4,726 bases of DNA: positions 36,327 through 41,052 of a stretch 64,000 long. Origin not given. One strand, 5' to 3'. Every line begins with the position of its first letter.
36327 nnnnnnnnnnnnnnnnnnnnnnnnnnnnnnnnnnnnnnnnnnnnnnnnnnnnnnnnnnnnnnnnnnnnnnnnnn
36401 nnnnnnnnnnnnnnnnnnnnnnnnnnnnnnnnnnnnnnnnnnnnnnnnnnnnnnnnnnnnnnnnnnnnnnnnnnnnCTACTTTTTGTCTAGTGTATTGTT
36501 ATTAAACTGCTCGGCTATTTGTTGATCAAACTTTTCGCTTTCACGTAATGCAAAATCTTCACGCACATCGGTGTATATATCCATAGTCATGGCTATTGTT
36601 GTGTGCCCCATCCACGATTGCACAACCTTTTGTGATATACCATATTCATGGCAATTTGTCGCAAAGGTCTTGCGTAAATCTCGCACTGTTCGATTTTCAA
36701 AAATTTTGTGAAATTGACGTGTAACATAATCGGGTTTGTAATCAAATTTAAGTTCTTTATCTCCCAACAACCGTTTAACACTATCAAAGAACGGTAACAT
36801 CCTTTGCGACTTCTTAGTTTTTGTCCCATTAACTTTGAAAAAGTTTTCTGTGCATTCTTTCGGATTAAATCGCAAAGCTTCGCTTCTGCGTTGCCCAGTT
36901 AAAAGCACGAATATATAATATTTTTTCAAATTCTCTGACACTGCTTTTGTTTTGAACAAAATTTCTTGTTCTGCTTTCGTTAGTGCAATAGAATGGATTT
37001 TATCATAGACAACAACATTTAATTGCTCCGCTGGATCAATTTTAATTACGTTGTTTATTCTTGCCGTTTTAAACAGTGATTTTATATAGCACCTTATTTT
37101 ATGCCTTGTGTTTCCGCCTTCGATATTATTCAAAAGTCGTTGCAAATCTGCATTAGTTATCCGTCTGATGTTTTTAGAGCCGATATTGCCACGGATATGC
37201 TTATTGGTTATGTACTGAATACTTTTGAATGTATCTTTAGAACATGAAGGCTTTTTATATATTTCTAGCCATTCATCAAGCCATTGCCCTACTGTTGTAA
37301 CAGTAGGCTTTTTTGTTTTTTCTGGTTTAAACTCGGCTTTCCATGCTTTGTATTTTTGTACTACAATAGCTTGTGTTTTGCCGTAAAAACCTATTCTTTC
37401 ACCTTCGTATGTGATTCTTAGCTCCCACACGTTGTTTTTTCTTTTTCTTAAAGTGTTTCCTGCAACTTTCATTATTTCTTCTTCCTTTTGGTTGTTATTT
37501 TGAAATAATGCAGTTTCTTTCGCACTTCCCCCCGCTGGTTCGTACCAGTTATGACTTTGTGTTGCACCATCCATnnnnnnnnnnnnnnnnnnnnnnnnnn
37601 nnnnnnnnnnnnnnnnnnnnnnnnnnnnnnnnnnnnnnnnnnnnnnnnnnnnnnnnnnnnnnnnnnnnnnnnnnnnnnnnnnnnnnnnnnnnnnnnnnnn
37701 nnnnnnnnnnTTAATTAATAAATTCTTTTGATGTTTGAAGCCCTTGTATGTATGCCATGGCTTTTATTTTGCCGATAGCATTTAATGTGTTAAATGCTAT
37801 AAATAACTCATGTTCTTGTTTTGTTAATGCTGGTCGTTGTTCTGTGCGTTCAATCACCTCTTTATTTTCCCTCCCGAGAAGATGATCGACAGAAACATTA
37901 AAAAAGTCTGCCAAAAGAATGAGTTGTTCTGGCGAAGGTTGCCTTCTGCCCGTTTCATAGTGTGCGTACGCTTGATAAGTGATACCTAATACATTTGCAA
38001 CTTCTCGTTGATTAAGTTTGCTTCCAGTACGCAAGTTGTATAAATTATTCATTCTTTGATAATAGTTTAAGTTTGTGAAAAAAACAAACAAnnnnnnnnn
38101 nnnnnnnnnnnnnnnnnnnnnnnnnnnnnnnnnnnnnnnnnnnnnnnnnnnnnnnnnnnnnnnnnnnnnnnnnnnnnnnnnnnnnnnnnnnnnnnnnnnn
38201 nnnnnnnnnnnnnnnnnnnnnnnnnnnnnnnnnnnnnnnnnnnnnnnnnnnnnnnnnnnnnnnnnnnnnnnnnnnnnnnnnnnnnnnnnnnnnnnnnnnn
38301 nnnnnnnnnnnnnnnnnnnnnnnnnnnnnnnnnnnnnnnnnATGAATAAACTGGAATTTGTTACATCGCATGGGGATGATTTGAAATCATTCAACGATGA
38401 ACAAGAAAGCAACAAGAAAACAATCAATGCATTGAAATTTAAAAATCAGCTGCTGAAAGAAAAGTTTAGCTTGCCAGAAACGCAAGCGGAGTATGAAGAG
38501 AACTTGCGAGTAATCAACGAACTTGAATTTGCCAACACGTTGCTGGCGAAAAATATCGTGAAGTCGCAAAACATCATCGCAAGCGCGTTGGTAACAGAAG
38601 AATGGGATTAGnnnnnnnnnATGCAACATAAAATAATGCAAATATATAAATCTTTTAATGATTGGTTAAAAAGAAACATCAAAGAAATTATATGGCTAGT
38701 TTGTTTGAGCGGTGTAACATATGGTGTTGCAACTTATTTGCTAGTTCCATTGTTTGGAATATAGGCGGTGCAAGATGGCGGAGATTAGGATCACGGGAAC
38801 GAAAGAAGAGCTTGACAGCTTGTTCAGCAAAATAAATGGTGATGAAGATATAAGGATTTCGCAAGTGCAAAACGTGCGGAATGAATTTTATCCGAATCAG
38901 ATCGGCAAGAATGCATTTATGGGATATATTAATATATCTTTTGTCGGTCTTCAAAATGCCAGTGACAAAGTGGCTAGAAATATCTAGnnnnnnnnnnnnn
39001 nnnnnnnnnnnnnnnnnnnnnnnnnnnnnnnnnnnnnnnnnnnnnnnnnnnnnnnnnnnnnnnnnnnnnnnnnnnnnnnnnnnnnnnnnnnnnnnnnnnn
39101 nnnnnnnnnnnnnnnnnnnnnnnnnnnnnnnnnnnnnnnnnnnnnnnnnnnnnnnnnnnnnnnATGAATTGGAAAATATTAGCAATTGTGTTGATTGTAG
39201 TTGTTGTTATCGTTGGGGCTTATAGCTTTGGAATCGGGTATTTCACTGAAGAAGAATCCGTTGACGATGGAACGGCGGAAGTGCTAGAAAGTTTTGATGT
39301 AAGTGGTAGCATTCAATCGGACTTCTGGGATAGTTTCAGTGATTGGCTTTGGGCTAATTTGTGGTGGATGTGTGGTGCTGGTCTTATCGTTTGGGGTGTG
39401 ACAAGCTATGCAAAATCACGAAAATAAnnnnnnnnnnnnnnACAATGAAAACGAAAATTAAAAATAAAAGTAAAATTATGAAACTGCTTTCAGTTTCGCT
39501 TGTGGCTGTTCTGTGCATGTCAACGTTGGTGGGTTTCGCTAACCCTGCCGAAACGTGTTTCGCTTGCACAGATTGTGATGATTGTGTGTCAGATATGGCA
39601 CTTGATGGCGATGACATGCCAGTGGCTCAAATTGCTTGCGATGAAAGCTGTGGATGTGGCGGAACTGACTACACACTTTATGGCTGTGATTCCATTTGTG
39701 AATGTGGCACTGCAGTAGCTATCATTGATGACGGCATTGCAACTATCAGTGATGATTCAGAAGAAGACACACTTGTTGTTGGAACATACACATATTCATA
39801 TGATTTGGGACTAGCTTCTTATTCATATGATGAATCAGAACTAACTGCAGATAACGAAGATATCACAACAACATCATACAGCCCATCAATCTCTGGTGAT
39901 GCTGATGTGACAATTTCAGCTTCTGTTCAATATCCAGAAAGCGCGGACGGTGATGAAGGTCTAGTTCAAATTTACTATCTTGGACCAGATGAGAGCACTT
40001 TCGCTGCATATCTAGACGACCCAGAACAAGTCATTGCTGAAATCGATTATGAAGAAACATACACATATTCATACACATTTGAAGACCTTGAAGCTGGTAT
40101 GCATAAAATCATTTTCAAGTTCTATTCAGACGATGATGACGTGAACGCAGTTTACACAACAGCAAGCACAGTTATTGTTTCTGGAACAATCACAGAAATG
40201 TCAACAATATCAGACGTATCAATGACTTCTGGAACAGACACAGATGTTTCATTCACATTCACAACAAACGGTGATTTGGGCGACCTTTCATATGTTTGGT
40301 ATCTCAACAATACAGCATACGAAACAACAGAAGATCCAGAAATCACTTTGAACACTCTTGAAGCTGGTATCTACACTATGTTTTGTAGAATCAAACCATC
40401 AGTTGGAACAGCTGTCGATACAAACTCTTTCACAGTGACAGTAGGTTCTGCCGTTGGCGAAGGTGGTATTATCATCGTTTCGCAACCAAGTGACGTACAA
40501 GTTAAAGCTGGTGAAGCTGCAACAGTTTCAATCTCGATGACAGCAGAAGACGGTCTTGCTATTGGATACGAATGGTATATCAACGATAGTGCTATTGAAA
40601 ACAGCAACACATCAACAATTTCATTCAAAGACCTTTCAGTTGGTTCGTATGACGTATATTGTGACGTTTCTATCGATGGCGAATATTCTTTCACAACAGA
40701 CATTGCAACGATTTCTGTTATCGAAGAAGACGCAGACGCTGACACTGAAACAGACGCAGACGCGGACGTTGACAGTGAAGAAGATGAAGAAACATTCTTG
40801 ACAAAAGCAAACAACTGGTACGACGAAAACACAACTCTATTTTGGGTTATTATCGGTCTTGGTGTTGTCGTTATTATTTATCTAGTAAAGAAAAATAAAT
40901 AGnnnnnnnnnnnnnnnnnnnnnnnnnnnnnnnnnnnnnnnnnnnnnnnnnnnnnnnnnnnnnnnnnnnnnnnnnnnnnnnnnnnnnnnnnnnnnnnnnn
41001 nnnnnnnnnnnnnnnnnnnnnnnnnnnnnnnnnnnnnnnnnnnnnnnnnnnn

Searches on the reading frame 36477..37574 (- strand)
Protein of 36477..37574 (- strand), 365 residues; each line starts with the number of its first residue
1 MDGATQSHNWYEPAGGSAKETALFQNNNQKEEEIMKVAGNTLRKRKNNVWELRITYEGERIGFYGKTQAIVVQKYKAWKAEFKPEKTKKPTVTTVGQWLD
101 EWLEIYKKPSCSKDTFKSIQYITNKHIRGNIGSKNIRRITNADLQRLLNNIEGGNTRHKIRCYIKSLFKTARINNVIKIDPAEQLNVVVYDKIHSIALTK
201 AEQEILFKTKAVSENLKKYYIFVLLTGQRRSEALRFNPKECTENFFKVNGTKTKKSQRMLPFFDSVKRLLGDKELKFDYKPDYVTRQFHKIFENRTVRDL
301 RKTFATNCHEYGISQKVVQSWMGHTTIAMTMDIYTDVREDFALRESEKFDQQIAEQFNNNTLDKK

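Call 5: search_protein_families(library=pfam, proteins=[window:36477-37574:-], max_evalue=0.01)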
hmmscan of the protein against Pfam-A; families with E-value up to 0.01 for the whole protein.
window:36477-37574:- (365 aa): 3 families
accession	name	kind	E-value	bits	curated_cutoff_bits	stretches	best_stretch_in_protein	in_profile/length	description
PF00589.27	Phage_integrase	-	1.2e-11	45.1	27.1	1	213-338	21-169/172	Phage integrase family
PF14659.12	Phage_int_SAM_3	-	6.4e-09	36.3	22.6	1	94-149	1-55/58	Phage integrase, N-terminal SAM-like domain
PF22022.2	Phage_int_M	-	4.1e-07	30.6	27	1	98-185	4-93/96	Phage integrase central domain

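Call 6: search_protein_families(library=phrogs, proteins=[window:36477-37574:-], max_evalue=0.01)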
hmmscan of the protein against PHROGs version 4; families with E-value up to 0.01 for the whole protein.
window:36477-37574:- (365 aa): 5 families
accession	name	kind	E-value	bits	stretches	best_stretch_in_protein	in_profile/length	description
phrog_1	-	integration and excision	5.6e-49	168.9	1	35-356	108-454/611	integrase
phrog_216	-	integration and excision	6.9e-16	59.2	1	160-358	18-245/301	integrase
phrog_26960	-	unknown function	4.2e-09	37.8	1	42-155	11-130/146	-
phrog_7685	-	integration and excision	2.8e-07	31.3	1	284-347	167-233/240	integrase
phrog_7244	-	integration and excision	1.1e-06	29.1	1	85-254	65-236/263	integrase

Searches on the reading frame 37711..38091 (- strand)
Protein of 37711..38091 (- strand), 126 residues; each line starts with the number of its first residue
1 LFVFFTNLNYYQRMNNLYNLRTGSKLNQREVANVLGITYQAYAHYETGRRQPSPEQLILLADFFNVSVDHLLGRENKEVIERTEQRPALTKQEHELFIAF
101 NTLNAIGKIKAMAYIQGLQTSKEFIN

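Call 5: search_protein_families(library=pfam, proteins=[window:37711-38091:-], max_evalue=0.01)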
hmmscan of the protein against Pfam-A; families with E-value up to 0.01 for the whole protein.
window:37711-38091:- (126 aa): 4 families
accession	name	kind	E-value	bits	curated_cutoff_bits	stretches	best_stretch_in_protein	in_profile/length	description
PF01381.28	HTH_3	-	6.8e-14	52.1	23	1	18-71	2-55/55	Helix-turn-helix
PF13560.12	HTH_31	-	9.7e-09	35.9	27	1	20-70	9-60/64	Helix-turn-helix domain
PF12844.13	HTH_19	-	1.2e-07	32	30.2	1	16-73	3-60/64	Helix-turn-helix domain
PF15731.11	MqsA_antitoxin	-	7e-05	23.4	30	1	15-60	72-117/131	Antitoxin component of bacterial toxin-antitoxin system, MqsA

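Call 6: search_protein_families(library=phrogs, proteins=[window:37711-38091:-], max_evalue=0.01)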
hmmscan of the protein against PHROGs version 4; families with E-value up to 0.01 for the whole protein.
window:37711-38091:- (126 aa): 21 families
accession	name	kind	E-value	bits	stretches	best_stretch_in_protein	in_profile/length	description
phrog_8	-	transcription regulation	2.3e-20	74.3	1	14-101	78-150/346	transcriptional regulator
phrog_3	-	transcription regulation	4.5e-12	47.4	1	13-86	89-160/430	transcriptional repressor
phrog_4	-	transcription regulation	3.8e-11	43.6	1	16-82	140-202/400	transcriptional repressor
phrog_2967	-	transcription regulation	2.7e-08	34.6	1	15-84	13-82/225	transcriptional regulator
phrog_2439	-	transcription regulation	2.2e-07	31.1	1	15-90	10-85/367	transcriptional regulator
phrog_7241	-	transcription regulation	1.1e-06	29.7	1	20-72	69-121/122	transcriptional regulator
phrog_3037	-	transcription regulation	2.6e-06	28.4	1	29-92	32-95/189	transcriptional repressor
phrog_1994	-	DNA, RNA and nucleotide metabolism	3e-06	28.3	1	14-80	1-67/170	DNA binding protein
phrog_4836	-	transcription regulation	2.6e-05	24.9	1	14-84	77-147/194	CII-like regulator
phrog_5823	-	transcription regulation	3.3e-05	24.2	1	16-90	10-85/404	transcriptional regulator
phrog_2328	-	transcription regulation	3.7e-05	24.5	1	21-73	24-76/128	transcriptional repressor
phrog_2104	-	unknown function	4.1e-05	24.7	1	14-61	41-88/103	-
phrog_638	-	transcription regulation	0.00017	22.4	1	27-85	19-77/145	transcriptional regulator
phrog_6499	-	transcription regulation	0.0004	20.8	1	20-65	14-65/157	transcriptional regulator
phrog_4583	-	transcription regulation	0.0017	19.3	1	24-77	22-75/81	transcriptional repressor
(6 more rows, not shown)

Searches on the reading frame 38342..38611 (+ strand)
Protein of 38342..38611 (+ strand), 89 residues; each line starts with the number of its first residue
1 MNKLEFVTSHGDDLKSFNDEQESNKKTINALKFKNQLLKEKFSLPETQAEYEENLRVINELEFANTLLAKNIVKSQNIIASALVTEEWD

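Call 18: search_protein_families(library=pfam, proteins=[window:38342-38611:+], max_evalue=0.05)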
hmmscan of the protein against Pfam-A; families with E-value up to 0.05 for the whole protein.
window:38342-38611:+ (89 aa): 1 family
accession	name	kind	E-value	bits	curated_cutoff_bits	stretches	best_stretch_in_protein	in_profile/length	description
PF07438.16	DUF1514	-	0.025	14.9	25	0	54-76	23-45/62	Protein of unknown function (DUF1514)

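Call 100: search_protein_families(library=phrogs, proteins=[window:38342-38611:+], max_evalue=0.05)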
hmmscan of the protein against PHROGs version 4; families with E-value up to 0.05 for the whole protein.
window:38342-38611:+ (89 aa): 1 family
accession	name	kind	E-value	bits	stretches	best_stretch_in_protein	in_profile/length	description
phrog_10780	-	tail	0.019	13.6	1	11-70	683-746/1694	tail length tape measure protein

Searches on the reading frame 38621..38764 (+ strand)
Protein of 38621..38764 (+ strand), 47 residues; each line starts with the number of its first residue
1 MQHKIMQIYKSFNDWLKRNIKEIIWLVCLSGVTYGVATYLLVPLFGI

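Call 100: search_protein_families(library=phrogs, proteins=[window:38621-38764:+], max_evalue=0.05)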
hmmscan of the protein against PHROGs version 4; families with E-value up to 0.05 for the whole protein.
window:38621-38764:+ (47 aa): 0 families

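Call 112: search_protein_families(library=pfam, proteins=[window:38621-38764:+], max_evalue=0.05)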
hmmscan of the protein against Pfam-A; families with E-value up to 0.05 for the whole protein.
window:38621-38764:+ (47 aa): 1 family
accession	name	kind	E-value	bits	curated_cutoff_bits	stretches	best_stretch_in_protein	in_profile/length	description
PF10660.14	MitoNEET_N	-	0.0088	16.5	23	1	8-43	21-55/64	Iron-containing outer mitochondrial membrane protein N-terminus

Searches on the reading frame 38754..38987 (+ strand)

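Call 18: search_protein_families(library=pfam, proteins=[window:38754-38987:+], max_evalue=0.05)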
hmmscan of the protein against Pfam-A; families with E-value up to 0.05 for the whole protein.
window:38754-38987:+ (77 aa): 1 family
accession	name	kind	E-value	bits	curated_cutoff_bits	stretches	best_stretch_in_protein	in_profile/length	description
PF13113.11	DUF3970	-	0.042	14.5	21.1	0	8-28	1-21/55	Protein of unknown function (DUF3970)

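Call 100: search_protein_families(library=phrogs, proteins=[window:38754-38987:+], max_evalue=0.05)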
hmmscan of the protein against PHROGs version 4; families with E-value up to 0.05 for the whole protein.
window:38754-38987:+ (77 aa): 0 families

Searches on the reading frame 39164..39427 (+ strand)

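Call 5: search_protein_families(library=pfam, proteins=[window:39164-39427:+], max_evalue=0.01)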
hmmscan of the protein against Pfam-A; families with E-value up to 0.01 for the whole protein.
window:39164-39427:+ (87 aa): 1 family
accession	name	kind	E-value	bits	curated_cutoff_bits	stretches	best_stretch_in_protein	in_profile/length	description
PF04932.20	Wzy_C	-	0.0096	16.1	31.7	1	3-71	40-104/149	O-Antigen ligase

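Call 6: search_protein_families(library=phrogs, proteins=[window:39164-39427:+], max_evalue=0.01)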
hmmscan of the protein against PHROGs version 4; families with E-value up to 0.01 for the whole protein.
window:39164-39427:+ (87 aa): 0 families

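Call 19: search_protein_families(library=ncbifam, proteins=[window:39164-39427:+], max_evalue=0.05)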
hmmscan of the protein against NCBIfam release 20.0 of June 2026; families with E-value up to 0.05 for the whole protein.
window:39164-39427:+ (87 aa): 0 families

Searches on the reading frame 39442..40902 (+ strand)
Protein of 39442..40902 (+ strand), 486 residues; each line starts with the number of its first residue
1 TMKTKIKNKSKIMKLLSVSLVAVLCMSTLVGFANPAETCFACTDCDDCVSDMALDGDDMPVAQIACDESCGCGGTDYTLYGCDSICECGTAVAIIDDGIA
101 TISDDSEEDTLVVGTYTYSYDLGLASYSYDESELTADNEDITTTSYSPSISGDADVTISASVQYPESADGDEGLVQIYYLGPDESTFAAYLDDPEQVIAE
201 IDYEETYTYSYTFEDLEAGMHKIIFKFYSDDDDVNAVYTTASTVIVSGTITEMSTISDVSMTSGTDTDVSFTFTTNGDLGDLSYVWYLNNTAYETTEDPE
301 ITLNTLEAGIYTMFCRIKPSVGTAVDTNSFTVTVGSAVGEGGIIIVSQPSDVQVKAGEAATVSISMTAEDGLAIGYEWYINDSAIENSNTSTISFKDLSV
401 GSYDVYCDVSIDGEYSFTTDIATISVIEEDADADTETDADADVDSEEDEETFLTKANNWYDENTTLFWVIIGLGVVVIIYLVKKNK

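Call 5: search_protein_families(library=pfam, proteins=[window:39442-40902:+], max_evalue=0.01)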
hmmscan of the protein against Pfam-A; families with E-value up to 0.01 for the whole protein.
window:39442-40902:+ (486 aa): 2 families
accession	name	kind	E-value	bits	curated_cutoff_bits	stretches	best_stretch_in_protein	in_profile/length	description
PF13473.12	Cupredoxin_1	-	1.6e-06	28.5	27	1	347-410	32-95/104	Cupredoxin-like domain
PF00801.26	PKD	-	0.0014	19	23.5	0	349-406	6-62/80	PKD domain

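Call 6: search_protein_families(library=phrogs, proteins=[window:39442-40902:+], max_evalue=0.01)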
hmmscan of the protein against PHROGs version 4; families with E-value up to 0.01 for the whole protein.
window:39442-40902:+ (486 aa): 1 family
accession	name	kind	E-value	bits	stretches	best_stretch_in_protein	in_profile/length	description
phrog_8700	-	unknown function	6.6e-05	22.4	1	345-426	41-120/453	-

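Call 19: search_protein_families(library=ncbifam, proteins=[window:39442-40902:+], max_evalue=0.05)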
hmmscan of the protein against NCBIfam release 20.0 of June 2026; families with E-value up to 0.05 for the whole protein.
window:39442-40902:+ (486 aa): 1 family
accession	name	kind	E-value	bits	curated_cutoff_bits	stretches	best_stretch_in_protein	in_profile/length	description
TIGR03096.1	nitroso_cyanin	equivalog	0.01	15.6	142.85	0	345-409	56-120/135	nitrosocyanin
